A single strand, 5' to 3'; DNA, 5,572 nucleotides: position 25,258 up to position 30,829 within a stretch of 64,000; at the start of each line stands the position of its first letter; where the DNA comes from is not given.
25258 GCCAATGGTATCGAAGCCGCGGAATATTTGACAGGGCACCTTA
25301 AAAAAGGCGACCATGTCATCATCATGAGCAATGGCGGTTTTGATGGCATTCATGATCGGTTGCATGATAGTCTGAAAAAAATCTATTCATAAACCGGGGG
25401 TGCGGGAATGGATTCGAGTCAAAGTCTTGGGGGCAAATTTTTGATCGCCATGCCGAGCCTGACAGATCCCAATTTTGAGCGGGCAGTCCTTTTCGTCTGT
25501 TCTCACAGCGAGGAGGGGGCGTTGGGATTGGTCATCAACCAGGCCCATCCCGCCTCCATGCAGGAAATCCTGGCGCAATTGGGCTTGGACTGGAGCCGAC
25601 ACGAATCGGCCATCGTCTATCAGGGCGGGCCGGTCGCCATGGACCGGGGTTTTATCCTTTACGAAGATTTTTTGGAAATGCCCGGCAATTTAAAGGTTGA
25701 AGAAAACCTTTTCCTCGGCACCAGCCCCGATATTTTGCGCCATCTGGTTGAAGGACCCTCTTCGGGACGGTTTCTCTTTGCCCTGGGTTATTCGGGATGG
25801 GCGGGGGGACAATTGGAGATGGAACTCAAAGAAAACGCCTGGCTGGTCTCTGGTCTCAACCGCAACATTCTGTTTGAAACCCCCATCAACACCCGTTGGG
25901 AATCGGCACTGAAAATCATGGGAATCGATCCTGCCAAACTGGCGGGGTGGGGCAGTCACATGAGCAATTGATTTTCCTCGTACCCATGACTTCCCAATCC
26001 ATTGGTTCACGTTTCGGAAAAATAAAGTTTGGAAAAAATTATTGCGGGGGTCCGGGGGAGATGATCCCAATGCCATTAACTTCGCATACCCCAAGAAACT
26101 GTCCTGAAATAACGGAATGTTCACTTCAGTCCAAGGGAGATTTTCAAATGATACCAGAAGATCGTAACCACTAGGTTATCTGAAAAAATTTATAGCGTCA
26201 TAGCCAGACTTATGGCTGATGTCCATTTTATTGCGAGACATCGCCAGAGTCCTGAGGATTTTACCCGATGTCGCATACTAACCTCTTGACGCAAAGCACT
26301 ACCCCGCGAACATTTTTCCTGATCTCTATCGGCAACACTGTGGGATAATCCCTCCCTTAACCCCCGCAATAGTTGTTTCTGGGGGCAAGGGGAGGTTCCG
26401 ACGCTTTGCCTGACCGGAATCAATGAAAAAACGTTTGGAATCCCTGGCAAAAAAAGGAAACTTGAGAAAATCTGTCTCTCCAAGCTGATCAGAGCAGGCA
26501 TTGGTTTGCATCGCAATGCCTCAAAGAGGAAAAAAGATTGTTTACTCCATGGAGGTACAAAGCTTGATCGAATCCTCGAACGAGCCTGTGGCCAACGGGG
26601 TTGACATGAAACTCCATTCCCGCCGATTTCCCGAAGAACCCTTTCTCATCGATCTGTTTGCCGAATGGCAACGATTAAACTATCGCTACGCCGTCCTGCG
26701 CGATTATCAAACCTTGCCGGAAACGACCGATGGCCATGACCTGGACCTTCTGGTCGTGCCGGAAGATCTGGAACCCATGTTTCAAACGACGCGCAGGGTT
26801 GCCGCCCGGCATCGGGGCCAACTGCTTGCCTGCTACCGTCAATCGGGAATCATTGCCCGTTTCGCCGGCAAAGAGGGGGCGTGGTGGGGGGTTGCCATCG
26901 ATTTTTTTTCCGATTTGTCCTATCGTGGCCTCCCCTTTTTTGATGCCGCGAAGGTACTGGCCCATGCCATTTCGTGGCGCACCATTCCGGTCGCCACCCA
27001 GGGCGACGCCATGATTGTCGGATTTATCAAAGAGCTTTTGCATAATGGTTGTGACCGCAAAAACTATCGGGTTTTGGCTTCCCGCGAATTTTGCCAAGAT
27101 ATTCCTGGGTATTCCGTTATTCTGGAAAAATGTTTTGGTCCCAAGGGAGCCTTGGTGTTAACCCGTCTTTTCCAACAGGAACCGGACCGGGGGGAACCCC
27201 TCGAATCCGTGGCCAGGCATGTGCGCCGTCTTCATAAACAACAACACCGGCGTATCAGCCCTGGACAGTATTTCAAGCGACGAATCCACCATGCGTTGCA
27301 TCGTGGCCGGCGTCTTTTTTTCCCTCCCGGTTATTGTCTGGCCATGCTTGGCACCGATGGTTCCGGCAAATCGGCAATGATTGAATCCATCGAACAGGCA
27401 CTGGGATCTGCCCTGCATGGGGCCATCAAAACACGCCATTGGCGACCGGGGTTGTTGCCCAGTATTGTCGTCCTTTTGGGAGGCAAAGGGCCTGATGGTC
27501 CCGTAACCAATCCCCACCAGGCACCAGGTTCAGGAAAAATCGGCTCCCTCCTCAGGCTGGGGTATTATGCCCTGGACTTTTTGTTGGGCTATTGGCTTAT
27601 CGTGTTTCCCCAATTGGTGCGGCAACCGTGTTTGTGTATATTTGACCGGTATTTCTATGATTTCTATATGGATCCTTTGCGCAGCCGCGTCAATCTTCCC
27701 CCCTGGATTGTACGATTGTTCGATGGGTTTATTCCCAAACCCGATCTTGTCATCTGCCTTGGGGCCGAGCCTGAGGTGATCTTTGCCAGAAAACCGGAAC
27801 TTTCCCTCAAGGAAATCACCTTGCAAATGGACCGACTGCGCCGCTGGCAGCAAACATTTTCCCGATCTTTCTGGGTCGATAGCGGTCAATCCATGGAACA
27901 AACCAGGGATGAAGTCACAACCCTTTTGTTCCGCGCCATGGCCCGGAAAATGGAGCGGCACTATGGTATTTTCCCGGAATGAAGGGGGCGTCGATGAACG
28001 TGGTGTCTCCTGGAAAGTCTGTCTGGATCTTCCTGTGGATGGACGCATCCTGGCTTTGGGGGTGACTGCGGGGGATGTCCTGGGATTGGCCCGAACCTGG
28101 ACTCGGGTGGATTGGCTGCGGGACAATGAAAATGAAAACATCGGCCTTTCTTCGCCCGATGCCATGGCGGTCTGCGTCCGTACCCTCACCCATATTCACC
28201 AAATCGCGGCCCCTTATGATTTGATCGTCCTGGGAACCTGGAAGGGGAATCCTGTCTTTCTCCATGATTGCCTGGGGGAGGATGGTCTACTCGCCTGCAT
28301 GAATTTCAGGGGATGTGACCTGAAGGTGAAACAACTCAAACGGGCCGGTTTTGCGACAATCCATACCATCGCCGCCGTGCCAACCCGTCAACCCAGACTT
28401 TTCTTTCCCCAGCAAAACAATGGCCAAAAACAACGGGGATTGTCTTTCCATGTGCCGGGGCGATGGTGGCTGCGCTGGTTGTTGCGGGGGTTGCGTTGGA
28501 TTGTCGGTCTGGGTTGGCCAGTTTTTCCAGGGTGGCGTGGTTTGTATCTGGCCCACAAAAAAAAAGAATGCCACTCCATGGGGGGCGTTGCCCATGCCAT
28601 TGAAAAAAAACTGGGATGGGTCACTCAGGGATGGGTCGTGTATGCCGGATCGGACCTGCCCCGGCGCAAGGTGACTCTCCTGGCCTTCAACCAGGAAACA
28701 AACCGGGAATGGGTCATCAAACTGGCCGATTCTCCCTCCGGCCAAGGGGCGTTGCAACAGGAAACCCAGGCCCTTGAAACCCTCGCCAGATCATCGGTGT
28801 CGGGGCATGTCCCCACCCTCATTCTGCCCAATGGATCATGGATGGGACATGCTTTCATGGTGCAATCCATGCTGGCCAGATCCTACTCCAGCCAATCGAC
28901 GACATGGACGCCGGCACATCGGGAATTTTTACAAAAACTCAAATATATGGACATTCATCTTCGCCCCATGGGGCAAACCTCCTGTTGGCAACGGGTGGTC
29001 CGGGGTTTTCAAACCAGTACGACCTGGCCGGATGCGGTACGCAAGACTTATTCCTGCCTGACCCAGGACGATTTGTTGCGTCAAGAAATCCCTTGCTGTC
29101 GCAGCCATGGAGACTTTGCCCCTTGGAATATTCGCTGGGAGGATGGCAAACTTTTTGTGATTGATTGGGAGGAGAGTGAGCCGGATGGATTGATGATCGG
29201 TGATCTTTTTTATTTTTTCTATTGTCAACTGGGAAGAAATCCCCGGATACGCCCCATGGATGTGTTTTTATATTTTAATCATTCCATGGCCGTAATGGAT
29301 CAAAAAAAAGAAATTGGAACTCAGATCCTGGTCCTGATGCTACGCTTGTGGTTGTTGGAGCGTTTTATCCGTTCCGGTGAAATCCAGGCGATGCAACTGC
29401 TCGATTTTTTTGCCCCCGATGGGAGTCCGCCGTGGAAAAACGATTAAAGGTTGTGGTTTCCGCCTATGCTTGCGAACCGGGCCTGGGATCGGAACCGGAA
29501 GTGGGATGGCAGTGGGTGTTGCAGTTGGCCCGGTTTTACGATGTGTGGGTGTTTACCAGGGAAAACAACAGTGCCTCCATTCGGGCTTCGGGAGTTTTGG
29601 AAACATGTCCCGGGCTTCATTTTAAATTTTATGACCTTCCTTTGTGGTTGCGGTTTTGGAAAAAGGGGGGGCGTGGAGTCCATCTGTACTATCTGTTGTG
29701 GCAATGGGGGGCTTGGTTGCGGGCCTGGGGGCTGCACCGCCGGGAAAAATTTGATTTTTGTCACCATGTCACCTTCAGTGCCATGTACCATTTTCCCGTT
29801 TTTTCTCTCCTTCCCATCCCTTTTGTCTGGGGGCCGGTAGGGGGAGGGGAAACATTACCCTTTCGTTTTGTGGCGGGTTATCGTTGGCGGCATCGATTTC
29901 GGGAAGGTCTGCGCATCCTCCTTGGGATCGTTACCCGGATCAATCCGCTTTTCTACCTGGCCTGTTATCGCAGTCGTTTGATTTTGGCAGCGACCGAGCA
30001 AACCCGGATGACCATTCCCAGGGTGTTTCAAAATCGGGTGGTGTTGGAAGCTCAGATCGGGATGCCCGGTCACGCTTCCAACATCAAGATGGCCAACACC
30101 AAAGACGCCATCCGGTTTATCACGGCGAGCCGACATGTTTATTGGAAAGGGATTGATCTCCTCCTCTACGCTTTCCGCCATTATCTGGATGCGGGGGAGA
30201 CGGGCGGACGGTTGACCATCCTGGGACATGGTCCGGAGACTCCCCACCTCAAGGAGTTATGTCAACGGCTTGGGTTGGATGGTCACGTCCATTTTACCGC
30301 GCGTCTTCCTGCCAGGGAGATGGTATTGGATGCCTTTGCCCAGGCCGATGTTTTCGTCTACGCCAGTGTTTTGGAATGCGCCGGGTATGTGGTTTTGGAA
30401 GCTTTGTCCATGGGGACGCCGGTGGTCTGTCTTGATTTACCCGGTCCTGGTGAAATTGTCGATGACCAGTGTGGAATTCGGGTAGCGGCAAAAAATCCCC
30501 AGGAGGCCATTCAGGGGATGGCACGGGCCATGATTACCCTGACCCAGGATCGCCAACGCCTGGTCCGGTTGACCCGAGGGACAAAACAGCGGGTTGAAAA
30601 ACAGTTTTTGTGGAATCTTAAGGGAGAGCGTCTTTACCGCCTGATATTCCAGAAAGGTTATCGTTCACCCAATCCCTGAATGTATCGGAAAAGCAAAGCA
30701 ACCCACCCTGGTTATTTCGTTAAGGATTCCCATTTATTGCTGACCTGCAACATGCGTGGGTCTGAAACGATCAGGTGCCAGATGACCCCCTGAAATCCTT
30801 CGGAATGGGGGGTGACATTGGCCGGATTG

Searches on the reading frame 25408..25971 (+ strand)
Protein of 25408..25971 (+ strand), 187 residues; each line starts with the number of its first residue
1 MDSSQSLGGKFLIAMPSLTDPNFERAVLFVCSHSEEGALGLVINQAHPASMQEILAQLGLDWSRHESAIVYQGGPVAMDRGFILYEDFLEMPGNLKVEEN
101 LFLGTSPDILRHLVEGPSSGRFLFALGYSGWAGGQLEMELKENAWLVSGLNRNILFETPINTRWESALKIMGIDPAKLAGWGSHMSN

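Call 40: search_protein_families(library=pfam, proteins=[window:25408-25971:+], max_evalue=0.00001)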
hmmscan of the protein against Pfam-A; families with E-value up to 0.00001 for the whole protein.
window:25408-25971:+ (187 aa): 1 family
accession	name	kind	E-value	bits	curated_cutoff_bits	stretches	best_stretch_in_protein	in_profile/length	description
PF02622.21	DUF179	-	2.4e-45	154.8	27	1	16-172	1-157/157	AlgH-like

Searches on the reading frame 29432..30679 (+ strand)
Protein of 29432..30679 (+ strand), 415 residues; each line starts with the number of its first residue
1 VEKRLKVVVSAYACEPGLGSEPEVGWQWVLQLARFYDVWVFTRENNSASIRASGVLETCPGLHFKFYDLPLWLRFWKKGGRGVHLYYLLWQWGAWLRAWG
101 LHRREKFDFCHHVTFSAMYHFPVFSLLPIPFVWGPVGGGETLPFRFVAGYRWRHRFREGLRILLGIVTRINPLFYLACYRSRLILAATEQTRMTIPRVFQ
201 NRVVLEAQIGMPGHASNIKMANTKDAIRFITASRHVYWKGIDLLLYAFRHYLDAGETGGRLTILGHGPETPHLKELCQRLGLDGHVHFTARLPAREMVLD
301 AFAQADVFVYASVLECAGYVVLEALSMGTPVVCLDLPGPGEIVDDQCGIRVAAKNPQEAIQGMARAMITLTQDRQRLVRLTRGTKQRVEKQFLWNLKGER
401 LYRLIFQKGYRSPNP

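Call 41: search_protein_families(library=pfam, proteins=[window:29432-30679:+], max_evalue=0.00001)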
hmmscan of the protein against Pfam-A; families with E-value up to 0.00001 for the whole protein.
window:29432-30679:+ (415 aa): 3 families
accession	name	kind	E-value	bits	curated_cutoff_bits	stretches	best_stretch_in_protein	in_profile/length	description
PF00534.26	Glycos_transf_1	-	2.6e-24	86.1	26.4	1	224-367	13-156/172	Glycosyl transferases group 1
PF13692.12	Glyco_trans_1_4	-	4.8e-24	85.7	27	1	229-366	4-139/142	Glycosyl transferases group 1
PF20706.3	GT4-conflict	-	2.8e-08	33.6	26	1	195-395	165-379/385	Family 4 Glycosyltransferase in conflict systems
